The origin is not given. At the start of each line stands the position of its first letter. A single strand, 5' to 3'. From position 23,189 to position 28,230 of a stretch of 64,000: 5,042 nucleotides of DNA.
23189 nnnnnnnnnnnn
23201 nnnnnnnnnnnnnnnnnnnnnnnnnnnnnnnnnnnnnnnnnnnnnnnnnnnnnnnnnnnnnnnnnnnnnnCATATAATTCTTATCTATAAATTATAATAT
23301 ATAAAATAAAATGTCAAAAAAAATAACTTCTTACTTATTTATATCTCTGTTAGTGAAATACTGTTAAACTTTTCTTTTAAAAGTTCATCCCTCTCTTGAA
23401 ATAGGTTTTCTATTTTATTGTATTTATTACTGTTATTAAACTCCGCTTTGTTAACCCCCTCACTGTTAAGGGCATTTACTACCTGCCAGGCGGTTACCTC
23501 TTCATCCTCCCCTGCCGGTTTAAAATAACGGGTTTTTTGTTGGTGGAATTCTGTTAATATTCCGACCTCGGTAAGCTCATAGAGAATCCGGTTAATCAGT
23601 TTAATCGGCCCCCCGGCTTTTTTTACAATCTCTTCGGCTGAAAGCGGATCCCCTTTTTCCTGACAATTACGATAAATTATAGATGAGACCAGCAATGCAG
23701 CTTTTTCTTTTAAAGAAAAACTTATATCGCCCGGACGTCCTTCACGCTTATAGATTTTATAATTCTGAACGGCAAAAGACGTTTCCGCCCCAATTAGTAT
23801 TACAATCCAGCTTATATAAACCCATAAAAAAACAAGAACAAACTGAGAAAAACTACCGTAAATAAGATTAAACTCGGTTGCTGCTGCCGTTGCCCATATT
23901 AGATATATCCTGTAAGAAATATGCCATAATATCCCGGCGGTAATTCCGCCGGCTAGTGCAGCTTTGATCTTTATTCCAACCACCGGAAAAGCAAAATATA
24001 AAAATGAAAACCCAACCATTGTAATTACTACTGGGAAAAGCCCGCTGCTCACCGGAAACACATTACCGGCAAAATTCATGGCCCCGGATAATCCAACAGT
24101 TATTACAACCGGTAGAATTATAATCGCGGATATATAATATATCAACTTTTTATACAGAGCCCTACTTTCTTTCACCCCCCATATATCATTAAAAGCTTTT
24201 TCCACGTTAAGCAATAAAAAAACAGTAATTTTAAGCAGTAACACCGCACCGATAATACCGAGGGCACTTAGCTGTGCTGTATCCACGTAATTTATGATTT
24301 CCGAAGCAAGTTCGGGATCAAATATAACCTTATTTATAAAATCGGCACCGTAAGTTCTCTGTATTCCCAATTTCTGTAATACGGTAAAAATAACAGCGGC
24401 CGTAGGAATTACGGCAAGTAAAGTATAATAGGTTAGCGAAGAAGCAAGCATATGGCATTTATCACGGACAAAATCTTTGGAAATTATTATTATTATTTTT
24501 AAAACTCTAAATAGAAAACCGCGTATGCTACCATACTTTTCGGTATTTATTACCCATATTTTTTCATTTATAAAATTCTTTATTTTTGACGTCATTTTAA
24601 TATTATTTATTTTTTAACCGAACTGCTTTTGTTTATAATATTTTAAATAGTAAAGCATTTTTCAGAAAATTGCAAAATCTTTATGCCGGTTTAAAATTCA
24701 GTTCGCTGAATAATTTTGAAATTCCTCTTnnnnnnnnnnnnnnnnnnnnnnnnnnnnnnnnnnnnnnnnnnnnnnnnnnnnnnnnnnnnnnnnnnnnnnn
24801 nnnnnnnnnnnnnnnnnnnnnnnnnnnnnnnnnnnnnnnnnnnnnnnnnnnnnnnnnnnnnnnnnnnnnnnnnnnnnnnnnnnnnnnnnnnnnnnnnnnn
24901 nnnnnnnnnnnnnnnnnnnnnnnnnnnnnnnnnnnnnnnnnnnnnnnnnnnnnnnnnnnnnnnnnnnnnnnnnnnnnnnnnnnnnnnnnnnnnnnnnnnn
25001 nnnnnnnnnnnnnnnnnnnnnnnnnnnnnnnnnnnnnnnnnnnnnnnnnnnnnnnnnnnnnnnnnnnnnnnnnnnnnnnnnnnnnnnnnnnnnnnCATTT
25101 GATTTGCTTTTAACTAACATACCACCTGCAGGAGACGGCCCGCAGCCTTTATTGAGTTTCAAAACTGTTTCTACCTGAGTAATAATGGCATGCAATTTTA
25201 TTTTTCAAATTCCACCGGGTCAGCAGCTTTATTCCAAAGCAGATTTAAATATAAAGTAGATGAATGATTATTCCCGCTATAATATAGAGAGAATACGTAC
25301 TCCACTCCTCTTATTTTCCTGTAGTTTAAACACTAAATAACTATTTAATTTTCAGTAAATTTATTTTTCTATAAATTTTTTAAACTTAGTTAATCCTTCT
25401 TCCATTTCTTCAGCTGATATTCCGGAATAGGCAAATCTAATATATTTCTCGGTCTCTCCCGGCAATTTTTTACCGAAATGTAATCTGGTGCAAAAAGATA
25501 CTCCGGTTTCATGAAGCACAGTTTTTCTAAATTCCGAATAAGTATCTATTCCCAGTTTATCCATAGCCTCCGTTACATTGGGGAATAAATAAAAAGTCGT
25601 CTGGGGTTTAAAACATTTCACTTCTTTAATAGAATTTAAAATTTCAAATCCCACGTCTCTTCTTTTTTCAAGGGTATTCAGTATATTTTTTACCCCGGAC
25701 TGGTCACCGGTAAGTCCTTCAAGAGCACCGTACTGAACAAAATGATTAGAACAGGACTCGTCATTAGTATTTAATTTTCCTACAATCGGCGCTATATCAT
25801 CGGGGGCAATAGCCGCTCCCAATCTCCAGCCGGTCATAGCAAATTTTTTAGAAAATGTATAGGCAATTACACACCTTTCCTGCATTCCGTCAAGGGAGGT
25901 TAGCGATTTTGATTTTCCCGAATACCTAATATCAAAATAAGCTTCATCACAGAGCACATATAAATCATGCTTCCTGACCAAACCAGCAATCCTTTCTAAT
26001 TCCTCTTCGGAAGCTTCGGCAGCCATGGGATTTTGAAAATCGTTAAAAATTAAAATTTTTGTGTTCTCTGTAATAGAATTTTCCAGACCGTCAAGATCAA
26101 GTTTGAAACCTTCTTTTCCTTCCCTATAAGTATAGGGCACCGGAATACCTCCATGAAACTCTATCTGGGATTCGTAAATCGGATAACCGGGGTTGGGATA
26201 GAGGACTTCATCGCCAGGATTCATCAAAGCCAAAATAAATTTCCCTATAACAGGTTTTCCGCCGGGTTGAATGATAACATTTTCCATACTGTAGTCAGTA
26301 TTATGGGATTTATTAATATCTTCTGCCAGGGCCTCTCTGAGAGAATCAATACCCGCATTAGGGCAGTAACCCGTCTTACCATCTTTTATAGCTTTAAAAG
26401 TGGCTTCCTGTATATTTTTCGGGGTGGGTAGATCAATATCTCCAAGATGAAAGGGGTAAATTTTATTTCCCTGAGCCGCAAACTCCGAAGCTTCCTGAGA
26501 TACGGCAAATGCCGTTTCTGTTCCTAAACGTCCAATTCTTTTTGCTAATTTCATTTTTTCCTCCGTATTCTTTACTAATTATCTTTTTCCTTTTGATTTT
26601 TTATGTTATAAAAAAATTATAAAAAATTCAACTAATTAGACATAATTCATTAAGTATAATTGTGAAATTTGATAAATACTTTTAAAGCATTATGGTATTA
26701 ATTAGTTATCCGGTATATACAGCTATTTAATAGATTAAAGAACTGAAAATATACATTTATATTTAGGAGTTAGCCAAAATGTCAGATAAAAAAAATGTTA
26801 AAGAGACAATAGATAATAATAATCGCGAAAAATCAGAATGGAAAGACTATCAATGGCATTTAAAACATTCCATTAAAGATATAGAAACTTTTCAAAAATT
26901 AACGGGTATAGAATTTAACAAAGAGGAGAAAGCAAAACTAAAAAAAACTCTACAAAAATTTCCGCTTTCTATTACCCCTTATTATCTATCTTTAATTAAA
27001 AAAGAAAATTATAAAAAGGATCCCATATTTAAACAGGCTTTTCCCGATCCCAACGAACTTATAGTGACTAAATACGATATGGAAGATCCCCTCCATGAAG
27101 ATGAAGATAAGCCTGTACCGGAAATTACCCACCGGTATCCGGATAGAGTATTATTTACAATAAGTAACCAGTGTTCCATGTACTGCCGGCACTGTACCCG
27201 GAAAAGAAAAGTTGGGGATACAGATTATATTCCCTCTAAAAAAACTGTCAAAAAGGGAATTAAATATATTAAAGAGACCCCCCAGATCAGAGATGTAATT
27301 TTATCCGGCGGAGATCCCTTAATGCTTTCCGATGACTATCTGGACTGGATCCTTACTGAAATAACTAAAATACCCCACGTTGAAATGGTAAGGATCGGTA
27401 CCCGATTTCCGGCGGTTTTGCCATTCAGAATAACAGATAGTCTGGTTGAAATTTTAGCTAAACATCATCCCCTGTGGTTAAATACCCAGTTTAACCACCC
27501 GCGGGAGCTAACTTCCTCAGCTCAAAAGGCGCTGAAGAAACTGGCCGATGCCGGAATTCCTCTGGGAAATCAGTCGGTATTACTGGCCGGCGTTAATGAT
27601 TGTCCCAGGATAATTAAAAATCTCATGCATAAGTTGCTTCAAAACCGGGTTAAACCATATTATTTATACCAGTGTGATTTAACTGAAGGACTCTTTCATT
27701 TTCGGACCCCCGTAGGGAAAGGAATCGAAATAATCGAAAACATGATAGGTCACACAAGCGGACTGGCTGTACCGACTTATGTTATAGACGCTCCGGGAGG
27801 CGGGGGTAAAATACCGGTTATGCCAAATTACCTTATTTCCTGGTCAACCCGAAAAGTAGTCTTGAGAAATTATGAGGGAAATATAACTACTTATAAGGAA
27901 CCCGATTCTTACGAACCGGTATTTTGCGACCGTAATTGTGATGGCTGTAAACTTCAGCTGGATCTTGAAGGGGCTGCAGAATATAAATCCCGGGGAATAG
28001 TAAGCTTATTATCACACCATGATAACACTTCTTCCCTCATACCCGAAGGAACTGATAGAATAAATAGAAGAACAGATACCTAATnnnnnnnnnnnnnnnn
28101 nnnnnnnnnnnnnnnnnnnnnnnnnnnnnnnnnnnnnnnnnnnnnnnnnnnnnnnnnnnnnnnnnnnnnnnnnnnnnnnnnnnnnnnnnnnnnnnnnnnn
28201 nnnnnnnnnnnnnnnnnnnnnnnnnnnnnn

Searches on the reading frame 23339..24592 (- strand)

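Call 10: search_protein_families(library=pfam, proteins=[window:23339-24592:-], max_evalue=0.001)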
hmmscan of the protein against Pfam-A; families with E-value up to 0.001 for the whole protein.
window:23339-24592:- (417 aa): 1 family
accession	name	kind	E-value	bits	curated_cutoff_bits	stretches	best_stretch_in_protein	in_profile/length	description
PF03631.20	Virul_fac_BrkB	-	2.7e-34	119.5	33.7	1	43-278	2-258/259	Virulence factor BrkB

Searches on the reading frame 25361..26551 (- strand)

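Call 10: search_protein_families(library=pfam, proteins=[window:25361-26551:-], max_evalue=0.001)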
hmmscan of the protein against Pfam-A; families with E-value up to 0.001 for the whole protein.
window:25361-26551:- (396 aa): 1 family
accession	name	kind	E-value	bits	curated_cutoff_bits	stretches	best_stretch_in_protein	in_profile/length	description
PF00155.27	Aminotran_1_2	-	2.2e-53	182.2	19.7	1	37-389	9-360/361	Aminotransferase class I and II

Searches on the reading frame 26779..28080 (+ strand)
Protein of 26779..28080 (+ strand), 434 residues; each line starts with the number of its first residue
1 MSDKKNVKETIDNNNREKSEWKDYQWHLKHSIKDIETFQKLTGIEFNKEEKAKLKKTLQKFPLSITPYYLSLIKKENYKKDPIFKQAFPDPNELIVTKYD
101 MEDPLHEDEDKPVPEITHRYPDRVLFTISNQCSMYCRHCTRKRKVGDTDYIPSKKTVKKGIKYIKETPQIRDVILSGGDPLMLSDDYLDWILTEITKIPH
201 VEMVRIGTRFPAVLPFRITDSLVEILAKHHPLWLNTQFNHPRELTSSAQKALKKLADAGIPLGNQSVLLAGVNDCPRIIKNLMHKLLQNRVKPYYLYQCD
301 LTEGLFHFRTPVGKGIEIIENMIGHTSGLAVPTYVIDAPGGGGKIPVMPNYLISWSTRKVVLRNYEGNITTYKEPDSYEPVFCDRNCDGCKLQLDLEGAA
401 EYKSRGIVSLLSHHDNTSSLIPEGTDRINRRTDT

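Call 10: search_protein_families(library=pfam, proteins=[window:26779-28080:+], max_evalue=0.001)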
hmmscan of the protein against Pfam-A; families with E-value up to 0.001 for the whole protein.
window:26779-28080:+ (434 aa): 3 families
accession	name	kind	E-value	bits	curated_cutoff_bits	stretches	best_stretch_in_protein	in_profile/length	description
PF12544.13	LAM_C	-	3.2e-41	140.8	26.7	1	319-433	1-109/127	Lysine-2,3-aminomutase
PF04055.27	Radical_SAM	-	3.5e-12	47.2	29.5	1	128-275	3-157/166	Radical SAM superfamily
PF13353.11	Fer4_12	-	0.00015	22.5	22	1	129-191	12-73/137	4Fe-4S single cluster domain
